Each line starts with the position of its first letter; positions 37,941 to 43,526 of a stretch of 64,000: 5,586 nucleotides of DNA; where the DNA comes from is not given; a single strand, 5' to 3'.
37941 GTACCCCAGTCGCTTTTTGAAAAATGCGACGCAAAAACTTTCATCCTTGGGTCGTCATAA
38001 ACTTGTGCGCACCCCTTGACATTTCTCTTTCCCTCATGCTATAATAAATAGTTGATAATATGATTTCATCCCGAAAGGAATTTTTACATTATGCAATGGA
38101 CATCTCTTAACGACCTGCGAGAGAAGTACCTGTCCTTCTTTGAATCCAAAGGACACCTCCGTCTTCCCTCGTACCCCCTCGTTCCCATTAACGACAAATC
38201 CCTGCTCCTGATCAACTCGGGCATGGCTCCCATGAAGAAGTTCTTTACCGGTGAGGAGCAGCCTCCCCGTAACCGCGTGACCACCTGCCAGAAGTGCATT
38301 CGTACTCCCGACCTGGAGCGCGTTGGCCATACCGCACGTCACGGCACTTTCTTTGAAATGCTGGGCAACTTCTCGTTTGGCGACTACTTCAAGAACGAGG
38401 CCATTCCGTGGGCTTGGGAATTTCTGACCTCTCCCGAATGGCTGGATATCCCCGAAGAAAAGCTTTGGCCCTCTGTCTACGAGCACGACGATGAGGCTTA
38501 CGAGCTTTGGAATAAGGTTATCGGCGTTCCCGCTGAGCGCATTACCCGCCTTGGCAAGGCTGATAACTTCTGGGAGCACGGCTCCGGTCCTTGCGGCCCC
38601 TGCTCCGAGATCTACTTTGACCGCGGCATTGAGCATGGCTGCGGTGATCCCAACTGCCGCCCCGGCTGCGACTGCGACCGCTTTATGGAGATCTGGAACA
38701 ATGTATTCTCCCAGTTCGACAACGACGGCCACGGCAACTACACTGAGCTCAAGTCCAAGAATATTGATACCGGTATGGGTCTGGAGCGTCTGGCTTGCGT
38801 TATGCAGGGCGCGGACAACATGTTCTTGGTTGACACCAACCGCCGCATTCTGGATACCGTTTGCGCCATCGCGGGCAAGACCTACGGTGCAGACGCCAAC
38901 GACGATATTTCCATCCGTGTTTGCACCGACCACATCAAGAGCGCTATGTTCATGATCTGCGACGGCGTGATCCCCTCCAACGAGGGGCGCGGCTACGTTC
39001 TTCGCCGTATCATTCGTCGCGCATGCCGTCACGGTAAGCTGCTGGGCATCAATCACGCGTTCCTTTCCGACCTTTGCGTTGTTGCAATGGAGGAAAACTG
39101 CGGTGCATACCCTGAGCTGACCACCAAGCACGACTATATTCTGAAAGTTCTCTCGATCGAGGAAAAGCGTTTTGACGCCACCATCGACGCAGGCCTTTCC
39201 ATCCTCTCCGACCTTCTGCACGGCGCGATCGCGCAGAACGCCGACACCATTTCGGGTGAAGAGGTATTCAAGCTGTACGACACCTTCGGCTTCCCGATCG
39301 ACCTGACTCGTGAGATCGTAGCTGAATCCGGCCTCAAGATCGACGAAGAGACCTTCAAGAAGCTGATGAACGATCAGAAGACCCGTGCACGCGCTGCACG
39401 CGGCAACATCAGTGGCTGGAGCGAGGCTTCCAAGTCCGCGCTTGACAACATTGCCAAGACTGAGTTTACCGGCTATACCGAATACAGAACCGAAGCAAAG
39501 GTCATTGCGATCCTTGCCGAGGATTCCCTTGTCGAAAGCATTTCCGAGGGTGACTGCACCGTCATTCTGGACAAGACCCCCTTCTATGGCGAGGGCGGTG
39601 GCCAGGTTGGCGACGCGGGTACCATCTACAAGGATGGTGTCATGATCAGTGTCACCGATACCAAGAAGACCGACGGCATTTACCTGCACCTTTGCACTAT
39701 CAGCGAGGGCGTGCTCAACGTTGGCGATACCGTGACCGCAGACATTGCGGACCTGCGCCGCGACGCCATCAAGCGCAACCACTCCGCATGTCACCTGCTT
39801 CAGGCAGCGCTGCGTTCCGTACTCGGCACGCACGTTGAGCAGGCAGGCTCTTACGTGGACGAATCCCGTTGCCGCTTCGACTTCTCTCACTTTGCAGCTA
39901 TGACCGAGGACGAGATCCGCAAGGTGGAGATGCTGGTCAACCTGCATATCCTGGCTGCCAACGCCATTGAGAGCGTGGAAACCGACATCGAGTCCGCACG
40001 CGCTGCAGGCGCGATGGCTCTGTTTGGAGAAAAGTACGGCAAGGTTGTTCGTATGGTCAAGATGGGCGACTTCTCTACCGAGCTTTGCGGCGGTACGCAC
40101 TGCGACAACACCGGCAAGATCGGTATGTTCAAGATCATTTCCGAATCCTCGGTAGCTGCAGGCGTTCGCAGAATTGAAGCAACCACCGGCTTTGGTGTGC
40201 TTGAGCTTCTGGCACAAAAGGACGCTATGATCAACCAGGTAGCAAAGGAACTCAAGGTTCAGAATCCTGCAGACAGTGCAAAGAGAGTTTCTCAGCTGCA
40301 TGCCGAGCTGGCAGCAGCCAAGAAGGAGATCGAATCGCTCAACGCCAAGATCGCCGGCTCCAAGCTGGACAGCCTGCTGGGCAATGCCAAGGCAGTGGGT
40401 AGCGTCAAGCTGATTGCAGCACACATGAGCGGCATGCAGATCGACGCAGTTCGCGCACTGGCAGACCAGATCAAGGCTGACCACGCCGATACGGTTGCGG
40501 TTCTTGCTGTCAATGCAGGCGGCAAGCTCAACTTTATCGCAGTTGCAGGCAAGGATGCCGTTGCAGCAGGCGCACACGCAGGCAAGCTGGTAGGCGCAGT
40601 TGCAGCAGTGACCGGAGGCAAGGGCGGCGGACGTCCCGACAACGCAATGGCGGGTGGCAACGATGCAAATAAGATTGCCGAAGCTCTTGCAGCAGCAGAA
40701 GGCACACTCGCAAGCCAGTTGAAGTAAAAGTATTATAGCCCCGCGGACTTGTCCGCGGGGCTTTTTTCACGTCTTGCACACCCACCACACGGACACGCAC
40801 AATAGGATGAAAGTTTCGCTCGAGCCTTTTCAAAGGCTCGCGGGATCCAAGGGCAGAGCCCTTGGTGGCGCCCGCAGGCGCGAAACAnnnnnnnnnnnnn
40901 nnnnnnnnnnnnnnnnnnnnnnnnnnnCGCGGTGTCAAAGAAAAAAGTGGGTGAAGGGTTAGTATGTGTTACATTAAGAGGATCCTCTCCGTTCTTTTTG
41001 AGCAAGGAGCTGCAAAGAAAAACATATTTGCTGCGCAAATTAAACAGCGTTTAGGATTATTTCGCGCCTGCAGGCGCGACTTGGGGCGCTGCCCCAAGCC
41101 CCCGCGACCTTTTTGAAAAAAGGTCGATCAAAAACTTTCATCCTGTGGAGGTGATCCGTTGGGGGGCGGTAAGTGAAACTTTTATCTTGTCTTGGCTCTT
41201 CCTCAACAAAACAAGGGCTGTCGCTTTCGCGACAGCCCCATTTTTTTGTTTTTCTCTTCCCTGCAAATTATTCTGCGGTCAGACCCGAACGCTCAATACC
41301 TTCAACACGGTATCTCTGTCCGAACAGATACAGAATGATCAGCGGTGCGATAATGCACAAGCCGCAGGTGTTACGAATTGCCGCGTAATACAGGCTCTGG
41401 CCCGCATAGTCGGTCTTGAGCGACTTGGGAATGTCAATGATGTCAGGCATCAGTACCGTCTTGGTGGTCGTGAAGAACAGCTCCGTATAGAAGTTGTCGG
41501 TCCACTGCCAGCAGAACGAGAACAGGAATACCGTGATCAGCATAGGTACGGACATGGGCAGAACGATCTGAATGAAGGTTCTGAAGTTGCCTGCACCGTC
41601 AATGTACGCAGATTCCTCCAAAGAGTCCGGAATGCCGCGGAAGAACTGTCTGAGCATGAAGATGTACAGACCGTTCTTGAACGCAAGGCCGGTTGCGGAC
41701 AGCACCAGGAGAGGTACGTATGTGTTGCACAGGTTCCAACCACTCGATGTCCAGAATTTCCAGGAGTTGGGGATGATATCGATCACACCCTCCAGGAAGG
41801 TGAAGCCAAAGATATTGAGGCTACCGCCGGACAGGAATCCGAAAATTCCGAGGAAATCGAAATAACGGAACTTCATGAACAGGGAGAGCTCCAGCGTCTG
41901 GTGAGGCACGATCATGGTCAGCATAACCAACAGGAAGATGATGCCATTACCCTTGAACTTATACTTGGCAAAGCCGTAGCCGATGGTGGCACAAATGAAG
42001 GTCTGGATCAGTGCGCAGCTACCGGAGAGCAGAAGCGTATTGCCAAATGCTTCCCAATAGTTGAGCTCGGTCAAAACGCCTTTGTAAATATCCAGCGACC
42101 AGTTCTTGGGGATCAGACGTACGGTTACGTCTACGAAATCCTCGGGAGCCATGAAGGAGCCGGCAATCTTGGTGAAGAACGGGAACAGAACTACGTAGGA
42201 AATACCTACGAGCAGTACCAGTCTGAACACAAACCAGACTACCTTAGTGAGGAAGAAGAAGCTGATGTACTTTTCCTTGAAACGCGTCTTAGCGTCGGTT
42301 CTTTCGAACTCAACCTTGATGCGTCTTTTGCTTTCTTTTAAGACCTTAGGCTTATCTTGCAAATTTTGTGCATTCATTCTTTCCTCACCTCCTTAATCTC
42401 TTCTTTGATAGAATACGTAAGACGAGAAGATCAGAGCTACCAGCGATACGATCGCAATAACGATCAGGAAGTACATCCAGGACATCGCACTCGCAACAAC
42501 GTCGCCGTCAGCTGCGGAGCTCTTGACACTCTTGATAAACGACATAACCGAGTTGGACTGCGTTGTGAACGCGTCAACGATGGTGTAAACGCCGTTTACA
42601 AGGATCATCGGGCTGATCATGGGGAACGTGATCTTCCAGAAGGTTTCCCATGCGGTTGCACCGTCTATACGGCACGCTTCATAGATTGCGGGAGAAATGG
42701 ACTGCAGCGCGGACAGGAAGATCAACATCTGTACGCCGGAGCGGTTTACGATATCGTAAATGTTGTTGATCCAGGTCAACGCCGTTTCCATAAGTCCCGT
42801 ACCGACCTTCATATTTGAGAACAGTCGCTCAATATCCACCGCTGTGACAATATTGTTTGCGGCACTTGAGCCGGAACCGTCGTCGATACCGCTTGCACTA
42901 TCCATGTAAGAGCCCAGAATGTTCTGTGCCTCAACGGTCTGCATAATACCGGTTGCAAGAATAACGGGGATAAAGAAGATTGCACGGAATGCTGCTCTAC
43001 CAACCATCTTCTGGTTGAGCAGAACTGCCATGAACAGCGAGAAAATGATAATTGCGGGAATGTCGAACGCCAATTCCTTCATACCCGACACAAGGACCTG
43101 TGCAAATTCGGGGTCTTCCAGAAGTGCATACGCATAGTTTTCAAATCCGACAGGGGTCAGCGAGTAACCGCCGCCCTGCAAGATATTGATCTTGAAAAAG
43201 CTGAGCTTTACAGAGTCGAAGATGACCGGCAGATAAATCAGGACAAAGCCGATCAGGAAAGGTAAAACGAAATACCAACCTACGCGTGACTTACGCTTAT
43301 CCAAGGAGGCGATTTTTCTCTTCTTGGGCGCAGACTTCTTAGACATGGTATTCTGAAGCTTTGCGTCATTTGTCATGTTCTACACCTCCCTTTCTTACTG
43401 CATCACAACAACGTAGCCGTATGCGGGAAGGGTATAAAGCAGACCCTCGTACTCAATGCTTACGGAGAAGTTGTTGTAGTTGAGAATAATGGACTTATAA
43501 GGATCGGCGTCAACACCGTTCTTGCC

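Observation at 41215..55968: Seven-gene 14.7-kb operon: giant CBM-bearing binding protein, two full permease pairs, an NHL-TPR-YIP1 membrane protein and a 1421-aa DUF5696-like coiled-coil protein, with no ATPase, regulator or recognisable glycosidase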

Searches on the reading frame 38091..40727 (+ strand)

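Call 11: search_protein_families(library=pfam, proteins=[window:38091-40727:+], max_evalue=0.001)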
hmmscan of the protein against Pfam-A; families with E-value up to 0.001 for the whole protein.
window:38091-40727:+ (878 aa): 3 families
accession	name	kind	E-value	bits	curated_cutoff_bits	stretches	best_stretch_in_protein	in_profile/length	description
PF01411.24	tRNA-synt_2c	-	1.2e-193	645.1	30.3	1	9-553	2-549/552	tRNA synthetases class II (A)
PF07973.19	tRNA_SAD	-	8e-20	71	24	1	653-696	1-44/44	Threonyl and Alanyl tRNA synthetase second additional domain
PF02272.25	DHHA1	-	2.9e-12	47.4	25.9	1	773-873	3-100/102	DHHA1 domain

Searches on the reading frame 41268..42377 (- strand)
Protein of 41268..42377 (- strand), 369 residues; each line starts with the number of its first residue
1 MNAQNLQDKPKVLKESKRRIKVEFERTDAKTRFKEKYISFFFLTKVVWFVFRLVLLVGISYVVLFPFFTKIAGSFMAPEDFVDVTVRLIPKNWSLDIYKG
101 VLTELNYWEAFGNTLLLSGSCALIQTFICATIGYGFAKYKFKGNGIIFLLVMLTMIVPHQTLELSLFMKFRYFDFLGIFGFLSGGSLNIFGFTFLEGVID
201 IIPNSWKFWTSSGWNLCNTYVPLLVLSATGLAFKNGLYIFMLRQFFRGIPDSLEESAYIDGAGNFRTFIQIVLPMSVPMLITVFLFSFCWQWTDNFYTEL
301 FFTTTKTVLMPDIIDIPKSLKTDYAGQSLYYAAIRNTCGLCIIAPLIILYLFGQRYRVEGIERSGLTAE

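Call 4: search_protein_families(library=pfam, proteins=[window:41268-42377:-], max_evalue=0.01)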
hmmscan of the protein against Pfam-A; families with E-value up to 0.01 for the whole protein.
window:41268-42377:- (369 aa): 1 family
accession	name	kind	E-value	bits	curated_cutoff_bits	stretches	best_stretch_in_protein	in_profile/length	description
PF00528.27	BPD_transp_1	-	4.2e-10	40.1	26.4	1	131-309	3-143/184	Binding-protein-dependent transport system inner membrane component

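Call 5: search_protein_families(library=ncbifam, proteins=[window:41268-42377:-], max_evalue=0.01)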
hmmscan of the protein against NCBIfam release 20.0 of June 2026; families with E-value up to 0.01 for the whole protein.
window:41268-42377:- (369 aa): 16 families
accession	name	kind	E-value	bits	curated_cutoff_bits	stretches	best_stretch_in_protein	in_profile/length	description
NF040932.1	ABC_arch_GlcU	equivalog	2.8e-18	66.5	340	2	214-364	127-267/272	glucose ABC transporter permease GlcU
NF008231.0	PRK10998.1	equivalog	3.2e-17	63.1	261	1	221-365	160-293/296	maltose ABC transporter permease MalG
NF008210.0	PRK10973.1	equivalog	2.7e-15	56.8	297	1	238-361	158-276/281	sn-glycerol-3-phosphate ABC transporter permease UgpE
NF040839.1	tungstate_WtpB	equivalog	6.5e-10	39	340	2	94-171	29-106/251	tungstate ABC transporter permease WtpB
TIGR01581.1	Mo_ABC_porter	hypoth_equivalog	7.6e-10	38.7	210.3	1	236-289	116-169/225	ABC transporter permease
NF007047.0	PRK09500.1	equivalog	1.6e-07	31.2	326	1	89-175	38-124/257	spermidine/putrescine ABC transporter permease PotC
TIGR02139.1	permease_CysT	equivalog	9e-06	25.5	246.1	1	246-289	155-198/265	sulfate ABC transporter permease subunit CysT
NF007044.0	PRK09497.1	equivalog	1e-05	25.2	348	0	59-165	19-115/285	spermidine/putrescine ABC transporter permease PotB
NF006939.0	PRK09421.1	equivalog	2.1e-05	24.1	262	1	237-289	107-159/230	molybdate ABC transporter permease subunit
TIGR02141.1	modB_ABC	equivalog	2.6e-05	24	182.6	1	240-289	97-146/208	molybdate ABC transporter permease subunit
NF040931.1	ABC_arch_GlcT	equivalog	2.9e-05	23.8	360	1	236-348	156-269/278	glucose ABC transporter permease GlcT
NF008232.0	PRK10999.1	equivalog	3.4e-05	22.8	392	1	243-297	395-448/520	maltose ABC transporter permease MalF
NF008208.0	PRK10971.1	equivalog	0.0002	21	415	0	249-290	166-207/277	sulfate/thiosulfate ABC transporter permease CysT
TIGR03262.1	PhnU2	equivalog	0.00071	18.3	593.25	0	90-170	311-395/546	putative 2-aminoethylphosphonate ABC transporter permease subunit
NF007852.0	PRK10561.1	equivalog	0.0015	18.4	335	1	233-298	167-233/295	sn-glycerol-3-phosphate ABC transporter permease UgpA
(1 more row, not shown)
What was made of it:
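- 41268..42377 (-): Permease P4 (369 aa, MalG/GlcU type, with insertions). GlcU-like 3e-18, MalG-like 3e-17 (call 5).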

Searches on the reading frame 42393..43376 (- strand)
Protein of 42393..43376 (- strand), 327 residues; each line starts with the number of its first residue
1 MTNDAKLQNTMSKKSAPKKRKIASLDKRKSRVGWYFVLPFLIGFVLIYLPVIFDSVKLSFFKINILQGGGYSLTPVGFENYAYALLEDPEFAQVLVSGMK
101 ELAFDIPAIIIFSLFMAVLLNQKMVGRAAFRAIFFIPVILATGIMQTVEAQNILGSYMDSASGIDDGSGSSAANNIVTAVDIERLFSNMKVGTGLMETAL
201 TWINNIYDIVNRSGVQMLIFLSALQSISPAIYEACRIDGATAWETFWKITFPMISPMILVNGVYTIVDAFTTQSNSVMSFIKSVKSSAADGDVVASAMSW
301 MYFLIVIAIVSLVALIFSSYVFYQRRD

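Call 4: search_protein_families(library=pfam, proteins=[window:42393-43376:-], max_evalue=0.01)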
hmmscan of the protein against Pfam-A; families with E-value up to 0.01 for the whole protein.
window:42393-43376:- (327 aa): 1 family
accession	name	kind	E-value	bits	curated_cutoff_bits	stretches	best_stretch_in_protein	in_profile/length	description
PF00528.27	BPD_transp_1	-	1.5e-10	41.6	26.4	1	217-326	69-181/184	Binding-protein-dependent transport system inner membrane component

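Call 5: search_protein_families(library=ncbifam, proteins=[window:42393-43376:-], max_evalue=0.01)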
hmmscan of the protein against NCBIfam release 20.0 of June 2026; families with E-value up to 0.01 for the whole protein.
window:42393-43376:- (327 aa): 10 families
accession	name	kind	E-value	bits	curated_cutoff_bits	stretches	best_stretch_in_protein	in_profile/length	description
NF007852.0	PRK10561.1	equivalog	1.1e-09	38.6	335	1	215-272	172-233/295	sn-glycerol-3-phosphate ABC transporter permease UgpA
NF040932.1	ABC_arch_GlcU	equivalog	1.5e-06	28.1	340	1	209-270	144-202/272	glucose ABC transporter permease GlcU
NF008232.0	PRK10999.1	equivalog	9.5e-06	24.6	392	1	217-257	391-432/520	maltose ABC transporter permease MalF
TIGR01581.1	Mo_ABC_porter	hypoth_equivalog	3.6e-05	23.4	210.3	1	221-265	123-167/225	ABC transporter permease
TIGR00969.1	3a0106s02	subfamily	0.00012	21.7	240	1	224-263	166-205/272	sulfate ABC transporter permease subunit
TIGR03262.1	PhnU2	equivalog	0.00029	19.6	593.25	1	209-296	417-511/546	putative 2-aminoethylphosphonate ABC transporter permease subunit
NF008231.0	PRK10998.1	equivalog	0.00055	19.6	261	1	223-271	180-228/296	maltose ABC transporter permease MalG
NF006939.0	PRK09421.1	equivalog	0.0014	18.1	262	0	223-284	115-175/230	molybdate ABC transporter permease subunit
TIGR02141.1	modB_ABC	equivalog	0.0048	16.6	182.6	1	222-263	101-142/208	molybdate ABC transporter permease subunit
NF038392.1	div_DrpB_YedR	equivalog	0.006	16.9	50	0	277-325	34-82/86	cell division protein DrpB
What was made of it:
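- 42393..43376 (-): Permease P3 (327 aa, MalF/UgpA type, with a long external loop). BPD_transp_1 1.5e-10 (calls 4, 5).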
